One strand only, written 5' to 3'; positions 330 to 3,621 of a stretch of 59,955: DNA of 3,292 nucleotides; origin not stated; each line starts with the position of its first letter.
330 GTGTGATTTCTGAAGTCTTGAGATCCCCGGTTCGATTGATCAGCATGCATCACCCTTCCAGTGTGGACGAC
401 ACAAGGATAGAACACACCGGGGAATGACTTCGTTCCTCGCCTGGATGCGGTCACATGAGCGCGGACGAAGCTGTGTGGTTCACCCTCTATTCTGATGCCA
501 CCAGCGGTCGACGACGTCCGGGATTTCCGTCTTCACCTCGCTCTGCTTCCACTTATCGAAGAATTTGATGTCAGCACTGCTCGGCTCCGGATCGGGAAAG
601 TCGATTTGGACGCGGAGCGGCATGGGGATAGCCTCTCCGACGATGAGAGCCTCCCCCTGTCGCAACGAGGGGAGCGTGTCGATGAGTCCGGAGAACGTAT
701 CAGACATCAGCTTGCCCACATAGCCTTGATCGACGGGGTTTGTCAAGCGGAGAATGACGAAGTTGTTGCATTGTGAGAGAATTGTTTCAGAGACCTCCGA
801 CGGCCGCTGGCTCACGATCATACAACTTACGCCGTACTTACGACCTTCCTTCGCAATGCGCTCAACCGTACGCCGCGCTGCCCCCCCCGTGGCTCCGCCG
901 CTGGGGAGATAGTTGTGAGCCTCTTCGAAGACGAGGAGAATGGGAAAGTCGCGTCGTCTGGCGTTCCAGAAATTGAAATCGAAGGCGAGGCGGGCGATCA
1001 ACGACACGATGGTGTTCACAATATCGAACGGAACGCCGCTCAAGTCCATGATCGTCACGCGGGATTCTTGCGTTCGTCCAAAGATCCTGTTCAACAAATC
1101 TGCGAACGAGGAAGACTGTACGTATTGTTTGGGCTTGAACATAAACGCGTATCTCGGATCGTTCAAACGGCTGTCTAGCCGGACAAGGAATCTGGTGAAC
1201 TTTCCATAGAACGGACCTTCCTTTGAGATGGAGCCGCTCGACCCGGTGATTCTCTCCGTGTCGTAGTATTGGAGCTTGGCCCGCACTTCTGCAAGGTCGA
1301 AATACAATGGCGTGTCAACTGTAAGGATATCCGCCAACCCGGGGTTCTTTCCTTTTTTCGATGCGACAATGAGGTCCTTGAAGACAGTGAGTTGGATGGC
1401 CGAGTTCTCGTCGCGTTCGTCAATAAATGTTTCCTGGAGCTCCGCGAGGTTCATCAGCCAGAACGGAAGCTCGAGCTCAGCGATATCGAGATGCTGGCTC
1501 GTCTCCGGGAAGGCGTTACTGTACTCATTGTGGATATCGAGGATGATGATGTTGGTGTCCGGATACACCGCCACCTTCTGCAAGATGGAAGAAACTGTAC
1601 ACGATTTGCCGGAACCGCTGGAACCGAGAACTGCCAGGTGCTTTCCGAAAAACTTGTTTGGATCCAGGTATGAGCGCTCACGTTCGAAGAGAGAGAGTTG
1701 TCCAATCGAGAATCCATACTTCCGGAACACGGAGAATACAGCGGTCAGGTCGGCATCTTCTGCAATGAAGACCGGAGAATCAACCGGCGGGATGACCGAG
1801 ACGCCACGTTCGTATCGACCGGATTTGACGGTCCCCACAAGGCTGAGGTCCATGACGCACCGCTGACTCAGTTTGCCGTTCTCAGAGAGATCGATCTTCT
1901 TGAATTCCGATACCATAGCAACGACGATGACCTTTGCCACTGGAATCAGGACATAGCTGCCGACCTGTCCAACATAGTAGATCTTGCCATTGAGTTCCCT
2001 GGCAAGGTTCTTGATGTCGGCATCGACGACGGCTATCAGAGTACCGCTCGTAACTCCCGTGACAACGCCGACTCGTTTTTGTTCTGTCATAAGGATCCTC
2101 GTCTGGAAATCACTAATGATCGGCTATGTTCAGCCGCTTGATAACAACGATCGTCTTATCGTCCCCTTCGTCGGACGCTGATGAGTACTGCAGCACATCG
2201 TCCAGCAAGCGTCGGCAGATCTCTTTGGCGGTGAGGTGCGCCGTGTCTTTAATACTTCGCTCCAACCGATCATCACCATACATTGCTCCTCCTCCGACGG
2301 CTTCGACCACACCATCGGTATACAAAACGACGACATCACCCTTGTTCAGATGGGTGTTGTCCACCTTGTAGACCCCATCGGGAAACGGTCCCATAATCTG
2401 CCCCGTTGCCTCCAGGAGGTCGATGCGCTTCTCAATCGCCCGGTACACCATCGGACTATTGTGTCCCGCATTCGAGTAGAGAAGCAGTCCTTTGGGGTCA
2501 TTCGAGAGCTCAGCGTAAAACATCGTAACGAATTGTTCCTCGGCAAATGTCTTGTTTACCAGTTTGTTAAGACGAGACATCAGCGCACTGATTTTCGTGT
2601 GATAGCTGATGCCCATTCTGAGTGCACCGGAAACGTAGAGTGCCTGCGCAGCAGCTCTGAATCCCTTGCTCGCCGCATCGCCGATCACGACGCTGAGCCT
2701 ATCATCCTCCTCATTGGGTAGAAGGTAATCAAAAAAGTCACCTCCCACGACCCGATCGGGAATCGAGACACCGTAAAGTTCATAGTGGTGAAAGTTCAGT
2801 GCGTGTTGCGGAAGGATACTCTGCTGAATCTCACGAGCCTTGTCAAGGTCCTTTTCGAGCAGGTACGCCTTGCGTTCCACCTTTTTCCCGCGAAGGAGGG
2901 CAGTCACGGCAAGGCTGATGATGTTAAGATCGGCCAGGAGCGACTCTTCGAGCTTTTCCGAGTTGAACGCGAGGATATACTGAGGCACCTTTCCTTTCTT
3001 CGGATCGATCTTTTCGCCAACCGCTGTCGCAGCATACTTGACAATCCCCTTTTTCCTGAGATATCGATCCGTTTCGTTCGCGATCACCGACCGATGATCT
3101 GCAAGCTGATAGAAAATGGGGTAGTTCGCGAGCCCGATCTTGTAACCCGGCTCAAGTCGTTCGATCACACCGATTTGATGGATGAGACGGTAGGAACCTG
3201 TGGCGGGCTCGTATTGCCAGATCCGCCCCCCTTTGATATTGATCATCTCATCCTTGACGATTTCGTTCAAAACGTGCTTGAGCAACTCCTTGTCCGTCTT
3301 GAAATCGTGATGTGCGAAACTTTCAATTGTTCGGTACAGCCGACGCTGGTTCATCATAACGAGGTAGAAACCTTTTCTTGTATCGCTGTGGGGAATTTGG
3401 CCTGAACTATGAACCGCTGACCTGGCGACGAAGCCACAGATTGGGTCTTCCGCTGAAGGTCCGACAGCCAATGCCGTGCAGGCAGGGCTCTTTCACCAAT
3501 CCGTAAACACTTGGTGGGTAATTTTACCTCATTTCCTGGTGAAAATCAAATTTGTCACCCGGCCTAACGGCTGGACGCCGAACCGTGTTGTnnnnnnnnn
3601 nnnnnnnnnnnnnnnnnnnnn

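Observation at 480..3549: Two-gene GAF-PP2C phosphatase + HerA-like ATPase module with its own promoter-like element, next to a decayed locus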

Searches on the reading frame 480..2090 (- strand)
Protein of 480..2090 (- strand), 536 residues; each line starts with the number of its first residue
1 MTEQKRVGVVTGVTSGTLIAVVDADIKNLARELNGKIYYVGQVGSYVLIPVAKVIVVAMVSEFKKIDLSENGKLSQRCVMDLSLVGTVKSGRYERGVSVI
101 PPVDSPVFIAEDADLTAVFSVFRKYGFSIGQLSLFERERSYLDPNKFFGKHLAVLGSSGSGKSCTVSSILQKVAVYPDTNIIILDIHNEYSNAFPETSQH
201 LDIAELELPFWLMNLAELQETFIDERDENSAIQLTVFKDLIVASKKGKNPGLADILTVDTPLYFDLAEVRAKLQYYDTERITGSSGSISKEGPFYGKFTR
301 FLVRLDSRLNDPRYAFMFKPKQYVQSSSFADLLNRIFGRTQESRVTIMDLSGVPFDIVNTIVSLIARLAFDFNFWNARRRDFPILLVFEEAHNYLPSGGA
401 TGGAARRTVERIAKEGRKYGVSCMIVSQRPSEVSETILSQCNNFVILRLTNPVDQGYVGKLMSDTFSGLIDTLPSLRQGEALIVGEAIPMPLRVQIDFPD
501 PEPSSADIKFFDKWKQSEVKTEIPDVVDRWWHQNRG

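Call 3: search_protein_families(library=pfam, proteins=[window:480-2090:-], max_evalue=0.01)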
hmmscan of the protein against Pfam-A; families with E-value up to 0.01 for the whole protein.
window:480-2090:- (536 aa): 5 families
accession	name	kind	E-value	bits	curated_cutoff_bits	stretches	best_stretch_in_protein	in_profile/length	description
PF01935.23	DUF87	-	7e-33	115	23.2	1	129-368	3-219/220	Helicase HerA, central domain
PF01580.24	FtsK_SpoIIIE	-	0.00011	22.2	24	0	144-176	35-66/221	FtsK/SpoIIIE family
PF10412.15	TrwB_AAD_bind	-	0.00055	19.4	20.5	0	150-198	16-63/387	Type IV secretion-system coupling protein DNA-binding domain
PF12846.13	AAA_10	-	0.00092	18.8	27.5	0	150-206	22-80/362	AAA-like domain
PF05872.18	HerA_C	-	0.0056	15.8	22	0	385-483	260-361/502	Helicase HerA-like C-terminal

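Call 4: search_protein_families(library=padloc, proteins=[window:480-2090:-], max_evalue=0.01)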
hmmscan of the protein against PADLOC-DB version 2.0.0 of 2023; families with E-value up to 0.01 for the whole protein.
window:480-2090:- (536 aa): 17 families
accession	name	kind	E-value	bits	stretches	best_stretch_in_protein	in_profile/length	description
PDLC04105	HerA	-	2.8e-156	519.4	1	2-535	7-574/576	-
PDLC02188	HerA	-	6.1e-125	416.3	2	287-531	321-577/578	-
PDLC04102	HerA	-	2.9e-99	331.2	2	301-522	415-645/654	-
PDLC04104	HerA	-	6.3e-91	302.9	1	180-528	3-369/379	-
PDLC04106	HerA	-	1.2e-81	273.2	2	298-531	422-663/667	-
PDLC04098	HerA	-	2.8e-76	255.5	2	248-531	400-684/686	-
PDLC04100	HerA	-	2e-59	199.8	2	326-519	382-577/580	-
PDLC02185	HerA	-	1.5e-58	197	2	327-518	386-583/585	-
PDLC04101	HerA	-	3.4e-57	192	1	3-362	10-397/400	-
PDLC04103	HerA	-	1.2e-49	167.2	2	300-516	358-576/579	-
PDLC04097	HerA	-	3.8e-46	156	2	341-517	430-614/618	-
PDLC04099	HerA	-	3e-24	83.5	1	2-192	7-212/214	-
PDLC04107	HerA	-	3.5e-24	83.4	1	34-246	41-281/306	-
PDLC04140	mad8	-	2.8e-21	74.4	1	149-497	27-300/314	mads_8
PDLC01055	HerA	-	6.7e-13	46.3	2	385-496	418-524/532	Type III coevolved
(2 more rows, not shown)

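Call 5: search_protein_families(library=ncbifam, proteins=[window:480-2090:-], max_evalue=0.01)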
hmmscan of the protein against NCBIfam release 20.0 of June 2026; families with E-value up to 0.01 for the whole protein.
window:480-2090:- (536 aa): 12 families
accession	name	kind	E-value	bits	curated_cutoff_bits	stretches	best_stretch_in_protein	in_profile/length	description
NF042944.1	HerA_antiphage_2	equivalog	1.3e-134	450.1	850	2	286-530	320-576/576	anti-phage-associated helicase HerA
NF042943.1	HerA_antiphage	equivalog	4.7e-54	183.9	800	2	328-514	378-566/566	anti-phage-associated helicase HerA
NF040937.1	HerA_Thermprot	equivalog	1.9e-42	145.3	800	2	335-518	299-483/487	DNA double-strand break repair helicase HerA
NF040819.1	helicase_HerA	equivalog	2.6e-41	141.8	970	2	382-519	402-540/561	DNA double-strand break repair helicase HerA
NF053655.1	CedD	equivalog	1.8e-23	83.1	600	2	345-496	383-525/527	DNA-translocating ATPase CedD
NF033849.1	ser_rich_anae_1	subfamily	5.7e-11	40.5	650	1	337-455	971-1096/1163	serine-rich protein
NF045975.1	VirB4_plasma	equivalog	3.2e-06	25.1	590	1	153-192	519-557/894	Mbov_0397 family ICE element conjugal transfer ATPase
NF041017.1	DNA_import_CedB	equivalog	7.7e-06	24.8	700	1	342-496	433-586/590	DNA import protein CedB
TIGR03925.1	T7SS_EccC_b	equivalog_domain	2.6e-05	22.7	346.55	0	407-454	207-254/564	type VII secretion protein EccCb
NF045971.1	conju_CD1110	equivalog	0.0003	19.2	325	1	154-193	420-459/752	VirB4-like conjugal transfer ATPase, CD1110 family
NF041214.1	plasmid_TraB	equivalog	0.00038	19.1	800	0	381-432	344-390/639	plasmid transfer protein TraB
TIGR02746.1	TraC-F-type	equivalog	0.0018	16.3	567.05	0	310-429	567-684/800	type IV secretion system protein TraC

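Call 10: find_homologous_proteins(query=window:480-2090:-)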
Query window:480-2090:- (536 aa): 7950 proteins with E <= 0.001 among 8000 candidates; the best 120 are listed.
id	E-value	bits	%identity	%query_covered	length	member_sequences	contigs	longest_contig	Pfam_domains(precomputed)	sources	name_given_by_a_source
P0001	0.0e+0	1182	98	100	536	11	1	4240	PF01935.24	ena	-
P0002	0.0e+0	1121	91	100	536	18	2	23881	PF01935.24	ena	-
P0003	0.0e+0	1102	89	100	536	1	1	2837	PF01935.24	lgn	-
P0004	0.0e+0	1094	88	100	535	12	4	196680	PF01935.24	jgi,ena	jgi:DNA helicase HerA-like ATPase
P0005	0.0e+0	1093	87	100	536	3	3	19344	PF01935.24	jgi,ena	jgi:DNA helicase HerA-like ATPase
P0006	0.0e+0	1092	88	100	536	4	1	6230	PF01935.24,PF12846.14,PF01580.25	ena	-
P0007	0.0e+0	1082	87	100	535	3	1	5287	PF01935.24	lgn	-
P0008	0.0e+0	1080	87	100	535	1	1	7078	PF01935.24,PF01580.25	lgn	-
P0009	0.0e+0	1077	87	100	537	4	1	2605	PF01935.24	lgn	-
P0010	0.0e+0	1068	86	100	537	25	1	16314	PF01935.24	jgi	jgi:uncharacterized protein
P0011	0.0e+0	1055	85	100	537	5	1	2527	PF10412.16,PF01935.24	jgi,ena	-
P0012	0.0e+0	1029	83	100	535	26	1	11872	PF01935.24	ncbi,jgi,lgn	jgi:DNA helicase HerA-like ATPase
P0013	0.0e+0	1025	83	100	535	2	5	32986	PF01935.24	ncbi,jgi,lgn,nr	ncbi:MAG: ATP-binding protein [Ignavibacteria bacterium]|nr:ATP-binding protein [Ignavibacteria bact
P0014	0.0e+0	1017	81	100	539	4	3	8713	PF01935.24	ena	-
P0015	0.0e+0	1012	81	100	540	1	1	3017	PF01935.24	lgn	-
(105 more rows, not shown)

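Call 15: find_related_loci(query=window:480-2090:-, collection=genome_contigs, flank=7000)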
Query window:480-2090:- (536 aa) in genome_contigs; peptide patterns used: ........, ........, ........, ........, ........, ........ (x = any residue, [..] = any of these).
197 stretches matched a pattern; 151 encode a relative of the query (tblastn E <= 1e-3); the best 80 are kept; 80 distinct loci.
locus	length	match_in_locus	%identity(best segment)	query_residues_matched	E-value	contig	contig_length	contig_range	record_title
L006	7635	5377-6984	91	1-536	0e+0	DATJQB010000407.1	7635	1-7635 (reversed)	MAG TPA_asm: Bacteroidota bacterium isolate SMAG_U14929 k141_2219109, whole genome shotgun sequence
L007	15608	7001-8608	90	1-536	0e+0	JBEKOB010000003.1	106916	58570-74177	MAG: Bacteroidota bacterium isolate SPRUCE 430 SPRUCE_430_3, whole genome shotgun sequence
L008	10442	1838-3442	88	1-535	0e+0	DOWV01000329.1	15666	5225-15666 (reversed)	MAG TPA_asm: Bacteroidetes bacterium isolate UBA9647 contig_13980, whole genome shotgun sequence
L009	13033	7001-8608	98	1-536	0e+0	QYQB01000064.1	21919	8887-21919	MAG: bacterium isolate PowLak16_MAG13 c_000000001553, whole genome shotgun sequence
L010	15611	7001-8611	86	1-536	0e+0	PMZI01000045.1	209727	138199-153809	MAG: Ignavibacteriae bacterium isolate fen_1268 73.20110800_E3D.28_contig_3687, whole genome shotgun sequence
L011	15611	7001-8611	85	1-536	0e+0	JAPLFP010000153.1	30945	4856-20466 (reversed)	MAG: Ignavibacteriales bacterium isolate LacPavin_0920_SED5_MAG_52_10 LacPavin_0920_SED5_scaffold_2643395, whole genome 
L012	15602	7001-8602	83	1-535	0e+0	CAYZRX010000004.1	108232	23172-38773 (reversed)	MAG TPA_asm: uncultured Ignavibacteriaceae bacterium isolate SRP214966_co4_379 genome assembly, contig: NODE_50_length_1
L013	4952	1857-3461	83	1-536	0e+0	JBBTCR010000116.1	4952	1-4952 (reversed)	MAG: Bacteroidota bacterium isolate H43-bin226_1 H43_bin226_1_000000000116, whole genome shotgun sequence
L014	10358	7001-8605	83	1-536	0e+0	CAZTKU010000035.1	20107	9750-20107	MAG TPA_asm: uncultured Ignavibacteriaceae bacterium isolate binchicken_co119_451 genome assembly, contig: NODE_3175_len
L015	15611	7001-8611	81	1-535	0e+0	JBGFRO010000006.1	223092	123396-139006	MAG: Bacteroidota bacterium isolate BA1A45.2019.Bin.33 NODE_59_length_223092_cov_11.946415, whole genome shotgun sequenc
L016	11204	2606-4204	81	3-535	0e+0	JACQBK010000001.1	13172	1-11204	MAG: Ignavibacteriales bacterium isolate NC_groundwater_940_Pr1_S-0.2um_46_57 Montesol18-Sp2_coassembly_scaffold_152546,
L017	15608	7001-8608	80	1-535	0e+0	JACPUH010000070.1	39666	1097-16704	MAG: Ignavibacteriales bacterium isolate NC_groundwater_753_Ag_S-0.1um_55_13 JBCH_GD18_4_SO1_S176_scaffold_586742, whole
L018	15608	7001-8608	79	1-535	0e+0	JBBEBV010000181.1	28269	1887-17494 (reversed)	MAG: Bacteroidota bacterium isolate LejiaF_55_30 Lejia_F_2477_length_28269_cov_17, whole genome shotgun sequence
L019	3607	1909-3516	79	1-535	0e+0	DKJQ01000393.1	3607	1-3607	MAG TPA_asm: Ignavibacteria bacterium UBA6688 UBA6688_contig_10884, whole genome shotgun sequence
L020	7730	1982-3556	82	1-523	0e+0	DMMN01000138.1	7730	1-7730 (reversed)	MAG TPA_asm: Bacteroidetes bacterium isolate UBA10030 contig_132726, whole genome shotgun sequence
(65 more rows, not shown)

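Call 35: search_solved_structures(query=window:480-2090:-, max_evalue=0.001, show_alignments=1)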
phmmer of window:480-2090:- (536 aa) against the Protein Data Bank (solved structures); distinct sequences matched with E-value up to 0.001: 9.
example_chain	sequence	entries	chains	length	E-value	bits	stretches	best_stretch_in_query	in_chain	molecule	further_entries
9c1m_M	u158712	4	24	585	2.4e-105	356.4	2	284-534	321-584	ATP-binding protein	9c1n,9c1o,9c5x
8ziq_M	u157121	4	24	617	1.2e-104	354.2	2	286-531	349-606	HerA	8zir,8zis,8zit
8xau_A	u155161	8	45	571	1e-93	318.1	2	289-530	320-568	ATP-binding protein | HerA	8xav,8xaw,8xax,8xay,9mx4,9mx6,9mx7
8wiv_A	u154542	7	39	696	5e-73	249.8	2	302-531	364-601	Helicase HerA central domain-containing protein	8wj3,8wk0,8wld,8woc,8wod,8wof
8yho_A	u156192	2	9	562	1.3e-34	123.1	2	342-496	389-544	DUF87 domain-containing protein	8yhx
8j4u_M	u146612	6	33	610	1.9e-34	122.5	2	338-516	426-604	Nucleoside triphosphate hydrolase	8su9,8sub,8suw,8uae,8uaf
9x1l_A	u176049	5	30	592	2.1e-34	122.4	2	382-496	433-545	DNA helicase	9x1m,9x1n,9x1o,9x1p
4d2i_A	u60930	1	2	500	3.5e-33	118.4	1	100-519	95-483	HERA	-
8wet_A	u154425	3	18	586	1.6e-11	46.9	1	341-456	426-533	TdpA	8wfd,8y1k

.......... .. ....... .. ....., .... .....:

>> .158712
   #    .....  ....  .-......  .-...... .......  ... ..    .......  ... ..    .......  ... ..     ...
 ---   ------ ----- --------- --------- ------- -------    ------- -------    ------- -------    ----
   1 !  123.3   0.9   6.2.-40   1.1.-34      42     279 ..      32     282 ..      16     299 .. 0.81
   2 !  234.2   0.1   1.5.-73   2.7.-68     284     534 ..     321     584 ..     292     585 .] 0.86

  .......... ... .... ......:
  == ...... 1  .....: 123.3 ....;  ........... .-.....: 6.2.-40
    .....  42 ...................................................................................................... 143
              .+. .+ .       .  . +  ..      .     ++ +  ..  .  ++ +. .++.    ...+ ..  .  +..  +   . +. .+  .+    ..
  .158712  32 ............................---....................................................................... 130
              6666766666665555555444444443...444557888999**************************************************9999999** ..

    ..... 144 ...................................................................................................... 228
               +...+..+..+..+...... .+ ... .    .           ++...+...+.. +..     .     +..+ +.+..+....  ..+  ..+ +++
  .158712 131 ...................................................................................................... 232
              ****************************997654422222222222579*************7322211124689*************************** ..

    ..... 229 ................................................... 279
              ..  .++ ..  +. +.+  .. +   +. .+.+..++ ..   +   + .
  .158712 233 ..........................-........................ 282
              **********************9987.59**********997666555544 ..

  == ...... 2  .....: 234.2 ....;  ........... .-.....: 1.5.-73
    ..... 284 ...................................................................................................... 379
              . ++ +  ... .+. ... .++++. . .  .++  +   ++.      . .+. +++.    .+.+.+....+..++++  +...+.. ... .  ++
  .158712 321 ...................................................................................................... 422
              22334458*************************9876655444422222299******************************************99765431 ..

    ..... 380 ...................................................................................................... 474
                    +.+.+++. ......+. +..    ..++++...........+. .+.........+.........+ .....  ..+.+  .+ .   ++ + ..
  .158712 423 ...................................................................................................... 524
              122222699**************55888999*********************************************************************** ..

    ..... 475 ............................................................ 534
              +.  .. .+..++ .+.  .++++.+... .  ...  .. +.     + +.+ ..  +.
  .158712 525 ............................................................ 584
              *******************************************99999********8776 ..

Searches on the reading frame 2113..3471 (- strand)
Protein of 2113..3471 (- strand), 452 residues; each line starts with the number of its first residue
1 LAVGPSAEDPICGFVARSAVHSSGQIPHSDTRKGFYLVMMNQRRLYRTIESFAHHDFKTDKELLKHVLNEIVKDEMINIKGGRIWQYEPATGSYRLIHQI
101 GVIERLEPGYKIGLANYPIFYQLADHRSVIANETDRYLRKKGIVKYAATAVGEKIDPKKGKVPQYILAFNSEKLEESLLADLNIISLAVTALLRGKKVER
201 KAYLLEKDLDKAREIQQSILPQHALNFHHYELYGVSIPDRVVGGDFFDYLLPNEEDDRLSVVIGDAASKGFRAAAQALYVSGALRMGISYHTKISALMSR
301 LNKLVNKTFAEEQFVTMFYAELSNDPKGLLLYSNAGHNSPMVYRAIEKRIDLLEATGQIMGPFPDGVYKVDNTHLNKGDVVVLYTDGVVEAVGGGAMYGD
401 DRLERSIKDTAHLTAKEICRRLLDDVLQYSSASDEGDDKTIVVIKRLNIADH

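Call 3: search_protein_families(library=pfam, proteins=[window:2113-3471:-], max_evalue=0.01)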
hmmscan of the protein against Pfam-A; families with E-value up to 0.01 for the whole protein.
window:2113-3471:- (452 aa): 1 family
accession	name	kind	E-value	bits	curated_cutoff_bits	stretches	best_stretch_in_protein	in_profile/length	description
PF07228.17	SpoIIE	-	1e-39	136.9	25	1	256-446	2-191/192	Stage II sporulation protein E (SpoIIE)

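Call 4: search_protein_families(library=padloc, proteins=[window:2113-3471:-], max_evalue=0.01)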
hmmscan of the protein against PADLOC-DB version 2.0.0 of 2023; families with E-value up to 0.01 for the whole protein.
window:2113-3471:- (452 aa): 0 families

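Call 5: search_protein_families(library=ncbifam, proteins=[window:2113-3471:-], max_evalue=0.01)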
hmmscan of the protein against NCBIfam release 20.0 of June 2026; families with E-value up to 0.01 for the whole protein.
window:2113-3471:- (452 aa): 3 families
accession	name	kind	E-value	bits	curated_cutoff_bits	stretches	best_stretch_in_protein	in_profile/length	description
NF045505.1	RR_RssB_Pseudo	equivalog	3.4e-10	39.5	700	1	202-446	149-391/394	two-component system response regulator RssB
NF038263.1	prot_phos_SiaA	equivalog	2.8e-07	29.5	700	1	206-443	412-654/658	biofilm regulation protein phosphatase SiaA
TIGR02865.1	spore_II_E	equivalog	3.4e-06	25.4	490.8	1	370-445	689-762/764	stage II sporulation protein E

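Call 23: search_protein_families(library=pfam, proteins=[window:2113-3357:-], max_evalue=1)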
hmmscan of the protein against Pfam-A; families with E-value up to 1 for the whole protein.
window:2113-3357:- (414 aa): 4 families
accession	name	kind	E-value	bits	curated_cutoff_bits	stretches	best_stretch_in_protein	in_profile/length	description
PF07228.17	SpoIIE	-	7.8e-40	137.3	25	1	218-408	2-191/192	Stage II sporulation protein E (SpoIIE)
PF08672.17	ANAPC2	-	0.13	13.2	23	1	2-45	12-57/60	Anaphase promoting complex (APC) subunit 2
PF25802.1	WWC1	-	0.14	12.5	27.8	1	116-181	33-96/135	WWC1-like, helical hairpin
PF04077.17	DsrH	-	0.17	12.5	24.4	0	336-358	15-37/88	DsrH like protein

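Call 36: predict_structure(alignment_id=A1)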
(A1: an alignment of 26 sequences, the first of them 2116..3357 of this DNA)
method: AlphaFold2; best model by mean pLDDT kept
length: 414 residues; sequences in the alignment: 26
mean_pLDDT: 69.3   pTM: 0.57
mean pLDDT of the five models: 69.3, 69.4, 59.5, 49.8, 40.7
residues with pLDDT >= 90: 62; 70-90: 136; 50-70: 157; < 50: 59
segments of 3 or more residues with pLDDT < 50: 1-16, 88-106, 160-171, 321-324
pLDDT, mean of each block of 10 residues (from residue 1): 34 48 66 56 77 83 71 75 58 41 48 71 78 56 51 52 41 56 83 90 73 69 80 60 59 62 63 61 84 77 92 78 53 85 92 84 93 94 92 75 92 48
secondary structure, 60 per line:
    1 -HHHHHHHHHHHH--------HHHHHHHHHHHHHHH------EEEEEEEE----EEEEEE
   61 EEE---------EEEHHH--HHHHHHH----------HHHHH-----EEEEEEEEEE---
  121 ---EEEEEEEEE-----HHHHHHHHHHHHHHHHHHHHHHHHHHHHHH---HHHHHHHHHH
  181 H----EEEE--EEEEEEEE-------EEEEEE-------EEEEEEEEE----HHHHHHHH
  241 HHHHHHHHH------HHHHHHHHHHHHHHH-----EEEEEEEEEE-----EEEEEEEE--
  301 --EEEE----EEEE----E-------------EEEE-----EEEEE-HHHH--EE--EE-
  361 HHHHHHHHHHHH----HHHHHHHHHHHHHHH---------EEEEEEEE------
elements in order: H2-13 H22-36 E43-50 E55-63 E73-75 H81-87 H98-102 E108-117 E124-132 H138-167 H171-181 E186-189 E192-199 E207-212 E220-228 H233-249 H256-270 E276-285 E291-298 E303-306 E311-314 E333-336 E342-346 H348-351 H361-372 H377-391 E401-408

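Call 42: fold_search(model_id=the predicted structure, library=pdb)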
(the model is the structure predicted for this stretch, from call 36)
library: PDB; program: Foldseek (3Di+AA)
matches with E <= 10: 623; with E <= 0.001: 108
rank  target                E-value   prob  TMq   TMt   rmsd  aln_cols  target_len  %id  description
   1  3ke6_A                3.1e-13  1.00  0.45  0.52   3.6       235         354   25  The crystal structure of the RsbU and RsbW domains of Rv1364c from Mycobacterium tuberculosis (released 2010-11-10)
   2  3f79_C                3.3e-13  1.00  0.44  0.74   4.8       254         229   22  Structure of pseudo-centered cell crystal form of the C-terminal phosphatase domain of P. aeruginosa RssB (released 2009-11-24)
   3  3f79_B                1.4e-12  1.00  0.45  0.78   4.6       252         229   22  Structure of pseudo-centered cell crystal form of the C-terminal phosphatase domain of P. aeruginosa RssB (released 2009-11-24)
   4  3f79_D                3.1e-12  1.00  0.45  0.77   4.7       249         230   21  Structure of pseudo-centered cell crystal form of the C-terminal phosphatase domain of P. aeruginosa RssB (released 2009-11-24)
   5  3f7a_B                5.3e-12  1.00  0.47  0.52  21.6       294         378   18  Structure of Orthorhombic crystal form of Pseudomonas aeruginosa RssB (released 2009-11-24)
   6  3eq2_B                5.3e-12  1.00  0.43  0.48  20.1       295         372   20  Structure of Hexagonal Crystal form of Pseudomonas aeruginosa RssB (released 2009-10-20)
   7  3ke6_B                8.3e-12  1.00  0.44  0.52   3.0       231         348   25  The crystal structure of the RsbU and RsbW domains of Rv1364c from Mycobacterium tuberculosis (released 2010-11-10)
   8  3f79_F                8.3e-12  1.00  0.44  0.73   5.3       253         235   20  Structure of pseudo-centered cell crystal form of the C-terminal phosphatase domain of P. aeruginosa RssB (released 2009-11-24)
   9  6k4e_A                2.0e-11  1.00  0.50  0.82   3.6       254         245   20  SiaA-PP2C domain of Pseudomonas aeruginosa (released 2019-06-26)
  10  6k4e_B                2.7e-11  1.00  0.50  0.80   3.6       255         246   22  SiaA-PP2C domain of Pseudomonas aeruginosa (released 2019-06-26)
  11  5mqh                  5.9e-11  1.00  0.38  0.63   5.3       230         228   16  Structure of the Phosphatase Domain of the Cell Fate Determinant SpoIIE from Bacillus subtilis in a crystal form without (released 2017-05-31)
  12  3es2_A                6.9e-11  1.00  0.44  0.75   4.7       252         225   22  Structure of the C-terminal phosphatase domain of P. aeruginonsa RssB (released 2009-10-20)
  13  3f79_E                1.1e-10  1.00  0.44  0.74   4.7       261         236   19  Structure of pseudo-centered cell crystal form of the C-terminal phosphatase domain of P. aeruginosa RssB (released 2009-11-24)
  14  3eq2_A                3.1e-10  1.00  0.43  0.48  19.7       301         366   20  Structure of Hexagonal Crystal form of Pseudomonas aeruginosa RssB (released 2009-10-20)
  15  3f7a_A                4.1e-10  1.00  0.45  0.49  21.8       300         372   19  Structure of Orthorhombic crystal form of Pseudomonas aeruginosa RssB (released 2009-11-24)
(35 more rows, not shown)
